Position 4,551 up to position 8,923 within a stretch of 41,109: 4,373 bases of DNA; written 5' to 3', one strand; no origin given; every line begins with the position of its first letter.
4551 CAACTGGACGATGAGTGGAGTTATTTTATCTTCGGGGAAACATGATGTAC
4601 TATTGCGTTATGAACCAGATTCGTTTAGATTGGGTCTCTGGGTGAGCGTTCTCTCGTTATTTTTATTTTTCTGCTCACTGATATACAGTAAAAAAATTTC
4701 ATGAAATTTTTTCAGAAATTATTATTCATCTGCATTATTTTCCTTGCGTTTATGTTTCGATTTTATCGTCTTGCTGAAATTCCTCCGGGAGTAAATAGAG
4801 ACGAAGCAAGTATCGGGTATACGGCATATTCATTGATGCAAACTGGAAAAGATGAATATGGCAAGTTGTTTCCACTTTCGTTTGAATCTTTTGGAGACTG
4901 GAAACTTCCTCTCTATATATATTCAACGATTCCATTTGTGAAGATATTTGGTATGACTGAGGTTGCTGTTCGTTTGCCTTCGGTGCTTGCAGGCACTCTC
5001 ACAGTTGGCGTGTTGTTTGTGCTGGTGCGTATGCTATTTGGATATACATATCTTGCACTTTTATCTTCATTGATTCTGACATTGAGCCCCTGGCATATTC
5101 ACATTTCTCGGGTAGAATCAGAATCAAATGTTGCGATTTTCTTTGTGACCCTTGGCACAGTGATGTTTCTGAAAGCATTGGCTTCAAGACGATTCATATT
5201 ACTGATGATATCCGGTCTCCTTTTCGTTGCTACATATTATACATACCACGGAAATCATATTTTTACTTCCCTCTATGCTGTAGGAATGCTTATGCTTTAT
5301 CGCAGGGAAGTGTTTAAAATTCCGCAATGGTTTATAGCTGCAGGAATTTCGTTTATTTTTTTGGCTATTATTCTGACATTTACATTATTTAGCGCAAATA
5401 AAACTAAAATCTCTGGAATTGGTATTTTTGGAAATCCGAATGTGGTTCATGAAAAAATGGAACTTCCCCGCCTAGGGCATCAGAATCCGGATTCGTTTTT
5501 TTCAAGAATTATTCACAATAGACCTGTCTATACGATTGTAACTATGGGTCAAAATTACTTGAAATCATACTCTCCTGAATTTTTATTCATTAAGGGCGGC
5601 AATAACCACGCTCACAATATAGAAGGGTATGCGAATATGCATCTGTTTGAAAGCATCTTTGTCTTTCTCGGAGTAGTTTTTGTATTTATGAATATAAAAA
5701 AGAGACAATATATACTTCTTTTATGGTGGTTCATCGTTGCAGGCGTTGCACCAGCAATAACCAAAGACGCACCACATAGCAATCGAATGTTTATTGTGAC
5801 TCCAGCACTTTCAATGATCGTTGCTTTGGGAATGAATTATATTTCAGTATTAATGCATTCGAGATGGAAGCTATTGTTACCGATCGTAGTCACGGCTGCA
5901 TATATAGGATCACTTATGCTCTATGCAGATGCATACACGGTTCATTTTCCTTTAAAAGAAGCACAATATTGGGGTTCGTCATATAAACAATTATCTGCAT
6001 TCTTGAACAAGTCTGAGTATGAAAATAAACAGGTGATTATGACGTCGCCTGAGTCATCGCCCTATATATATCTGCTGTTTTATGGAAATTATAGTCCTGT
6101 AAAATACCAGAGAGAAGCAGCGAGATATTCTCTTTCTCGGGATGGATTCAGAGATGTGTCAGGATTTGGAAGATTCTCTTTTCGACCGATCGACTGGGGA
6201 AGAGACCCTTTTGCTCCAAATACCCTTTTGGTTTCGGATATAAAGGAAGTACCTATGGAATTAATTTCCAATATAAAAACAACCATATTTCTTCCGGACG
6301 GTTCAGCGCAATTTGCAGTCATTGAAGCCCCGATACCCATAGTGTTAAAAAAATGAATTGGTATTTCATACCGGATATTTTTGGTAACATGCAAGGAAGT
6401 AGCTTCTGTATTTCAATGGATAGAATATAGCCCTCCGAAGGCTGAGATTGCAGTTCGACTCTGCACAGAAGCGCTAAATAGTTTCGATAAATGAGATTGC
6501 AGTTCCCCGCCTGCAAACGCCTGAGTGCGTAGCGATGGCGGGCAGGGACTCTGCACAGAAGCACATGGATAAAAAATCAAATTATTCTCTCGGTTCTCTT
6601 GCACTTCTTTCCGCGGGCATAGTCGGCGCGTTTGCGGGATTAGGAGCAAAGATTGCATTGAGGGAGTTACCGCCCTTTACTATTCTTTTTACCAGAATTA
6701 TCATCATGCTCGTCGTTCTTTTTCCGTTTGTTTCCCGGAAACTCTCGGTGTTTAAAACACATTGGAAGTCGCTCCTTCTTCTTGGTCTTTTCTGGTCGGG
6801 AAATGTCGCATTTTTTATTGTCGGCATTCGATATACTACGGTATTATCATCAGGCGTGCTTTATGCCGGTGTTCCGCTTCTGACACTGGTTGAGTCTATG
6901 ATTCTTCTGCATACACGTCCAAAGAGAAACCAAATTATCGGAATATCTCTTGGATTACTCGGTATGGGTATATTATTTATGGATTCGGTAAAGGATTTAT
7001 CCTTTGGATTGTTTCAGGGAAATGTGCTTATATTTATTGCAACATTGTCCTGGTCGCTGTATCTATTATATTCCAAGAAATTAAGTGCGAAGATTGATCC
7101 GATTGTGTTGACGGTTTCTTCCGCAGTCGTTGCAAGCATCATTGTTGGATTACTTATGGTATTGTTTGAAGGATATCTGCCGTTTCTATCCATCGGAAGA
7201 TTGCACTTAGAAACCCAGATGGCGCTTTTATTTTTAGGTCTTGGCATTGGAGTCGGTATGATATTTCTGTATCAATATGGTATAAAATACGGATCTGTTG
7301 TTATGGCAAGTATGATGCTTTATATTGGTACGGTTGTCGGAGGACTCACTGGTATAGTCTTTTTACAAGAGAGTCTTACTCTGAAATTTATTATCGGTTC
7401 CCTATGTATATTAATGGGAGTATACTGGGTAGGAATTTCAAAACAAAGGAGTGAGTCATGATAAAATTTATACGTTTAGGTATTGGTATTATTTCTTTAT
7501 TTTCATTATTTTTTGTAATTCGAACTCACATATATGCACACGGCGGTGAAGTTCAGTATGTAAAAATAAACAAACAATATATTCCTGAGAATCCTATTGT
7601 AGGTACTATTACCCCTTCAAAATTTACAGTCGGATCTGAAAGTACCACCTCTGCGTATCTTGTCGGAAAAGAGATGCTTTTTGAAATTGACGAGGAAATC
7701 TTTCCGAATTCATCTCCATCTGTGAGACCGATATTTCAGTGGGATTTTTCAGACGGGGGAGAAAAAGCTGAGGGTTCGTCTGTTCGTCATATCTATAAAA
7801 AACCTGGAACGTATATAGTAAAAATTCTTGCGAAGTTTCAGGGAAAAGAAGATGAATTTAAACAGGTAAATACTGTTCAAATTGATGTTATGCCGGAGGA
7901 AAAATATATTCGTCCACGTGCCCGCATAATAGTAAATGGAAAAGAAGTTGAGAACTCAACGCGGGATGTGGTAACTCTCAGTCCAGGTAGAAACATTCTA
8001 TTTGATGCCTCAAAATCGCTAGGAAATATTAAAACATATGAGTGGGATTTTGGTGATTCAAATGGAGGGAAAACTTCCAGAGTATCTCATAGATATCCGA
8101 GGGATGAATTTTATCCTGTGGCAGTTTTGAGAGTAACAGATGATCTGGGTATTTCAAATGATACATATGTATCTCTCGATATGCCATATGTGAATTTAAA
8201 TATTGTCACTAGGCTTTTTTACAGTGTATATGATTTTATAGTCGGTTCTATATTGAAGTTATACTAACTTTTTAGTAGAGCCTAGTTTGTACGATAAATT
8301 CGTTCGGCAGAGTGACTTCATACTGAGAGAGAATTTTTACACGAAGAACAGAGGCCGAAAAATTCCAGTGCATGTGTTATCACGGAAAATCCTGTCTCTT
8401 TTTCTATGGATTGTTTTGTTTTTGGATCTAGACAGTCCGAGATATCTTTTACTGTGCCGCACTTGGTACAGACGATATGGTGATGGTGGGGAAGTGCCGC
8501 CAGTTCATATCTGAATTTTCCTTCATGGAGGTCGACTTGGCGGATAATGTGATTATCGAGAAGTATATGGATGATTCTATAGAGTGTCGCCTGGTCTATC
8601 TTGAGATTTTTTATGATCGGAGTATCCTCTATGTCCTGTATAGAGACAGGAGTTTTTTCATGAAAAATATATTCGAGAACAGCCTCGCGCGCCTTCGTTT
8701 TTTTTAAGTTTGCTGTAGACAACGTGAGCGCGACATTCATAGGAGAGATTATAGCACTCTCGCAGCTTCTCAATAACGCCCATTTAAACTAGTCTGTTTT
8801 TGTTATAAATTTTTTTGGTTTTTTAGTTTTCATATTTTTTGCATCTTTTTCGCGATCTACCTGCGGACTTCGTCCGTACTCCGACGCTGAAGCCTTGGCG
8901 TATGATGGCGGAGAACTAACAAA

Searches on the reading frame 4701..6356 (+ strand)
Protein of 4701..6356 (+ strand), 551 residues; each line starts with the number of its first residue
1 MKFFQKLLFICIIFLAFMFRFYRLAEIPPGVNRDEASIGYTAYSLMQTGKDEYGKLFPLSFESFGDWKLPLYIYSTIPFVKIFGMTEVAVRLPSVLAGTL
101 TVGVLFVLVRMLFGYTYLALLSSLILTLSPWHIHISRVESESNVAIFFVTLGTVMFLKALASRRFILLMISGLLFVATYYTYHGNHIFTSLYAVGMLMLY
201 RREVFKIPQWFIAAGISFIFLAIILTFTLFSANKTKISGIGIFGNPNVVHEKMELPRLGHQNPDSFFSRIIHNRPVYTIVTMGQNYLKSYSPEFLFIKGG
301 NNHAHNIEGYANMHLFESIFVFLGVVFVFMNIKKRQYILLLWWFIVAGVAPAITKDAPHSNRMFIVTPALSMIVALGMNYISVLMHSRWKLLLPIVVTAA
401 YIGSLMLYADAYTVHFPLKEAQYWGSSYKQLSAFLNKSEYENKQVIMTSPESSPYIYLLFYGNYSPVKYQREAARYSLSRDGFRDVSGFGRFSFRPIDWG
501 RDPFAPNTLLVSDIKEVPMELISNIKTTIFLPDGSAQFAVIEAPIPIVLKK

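Call 12: search_protein_families(library=pfam, proteins=[window:4701-6356:+], max_evalue=0.001)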
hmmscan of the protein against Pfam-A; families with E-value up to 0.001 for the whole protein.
window:4701-6356:+ (551 aa): 2 families
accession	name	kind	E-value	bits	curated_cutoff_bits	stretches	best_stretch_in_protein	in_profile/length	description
PF02366.24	PMT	-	1.3e-09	38.4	22.7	1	11-190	2-189/245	Dolichyl-phosphate-mannose-protein mannosyltransferase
PF13231.12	PMT_2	-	6.4e-08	33.4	26.1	1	77-222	11-155/160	Dolichyl-phosphate-mannose-protein mannosyltransferase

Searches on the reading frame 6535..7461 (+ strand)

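Call 12: search_protein_families(library=pfam, proteins=[window:6535-7461:+], max_evalue=0.001)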
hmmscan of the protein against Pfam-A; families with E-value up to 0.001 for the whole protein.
window:6535-7461:+ (308 aa): 1 family
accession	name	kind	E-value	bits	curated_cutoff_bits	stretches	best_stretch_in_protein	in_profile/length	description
PF00892.27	EamA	-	1.7e-33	116.2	28.2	2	162-299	3-133/135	EamA-like transporter family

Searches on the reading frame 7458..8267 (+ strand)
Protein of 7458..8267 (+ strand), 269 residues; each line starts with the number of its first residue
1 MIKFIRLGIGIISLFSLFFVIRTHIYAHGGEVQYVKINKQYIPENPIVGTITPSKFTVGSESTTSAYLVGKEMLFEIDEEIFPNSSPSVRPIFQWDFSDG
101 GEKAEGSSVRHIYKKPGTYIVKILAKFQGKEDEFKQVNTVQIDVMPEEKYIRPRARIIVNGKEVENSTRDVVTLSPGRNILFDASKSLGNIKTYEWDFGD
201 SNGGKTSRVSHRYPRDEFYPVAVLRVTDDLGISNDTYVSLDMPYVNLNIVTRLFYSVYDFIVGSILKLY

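Call 12: search_protein_families(library=pfam, proteins=[window:7458-8267:+], max_evalue=0.001)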
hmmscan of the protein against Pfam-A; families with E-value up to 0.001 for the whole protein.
window:7458-8267:+ (269 aa): 2 families
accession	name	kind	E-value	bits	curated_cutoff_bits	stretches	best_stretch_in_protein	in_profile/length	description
PF18911.6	PKD_4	-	9.1e-22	77.4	27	2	173-236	13-78/85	PKD domain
PF00801.26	PKD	-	3.6e-14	53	23.5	2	93-126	32-66/80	PKD domain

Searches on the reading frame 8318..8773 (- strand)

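Call 12: search_protein_families(library=pfam, proteins=[window:8318-8773:-], max_evalue=0.001)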
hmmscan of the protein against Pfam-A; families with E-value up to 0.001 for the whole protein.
window:8318-8773:- (151 aa): 1 family
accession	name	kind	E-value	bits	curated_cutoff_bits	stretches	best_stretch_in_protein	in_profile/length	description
PF01475.25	FUR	-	5.3e-25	88.4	23.1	1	21-138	2-120/121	Ferric uptake regulator family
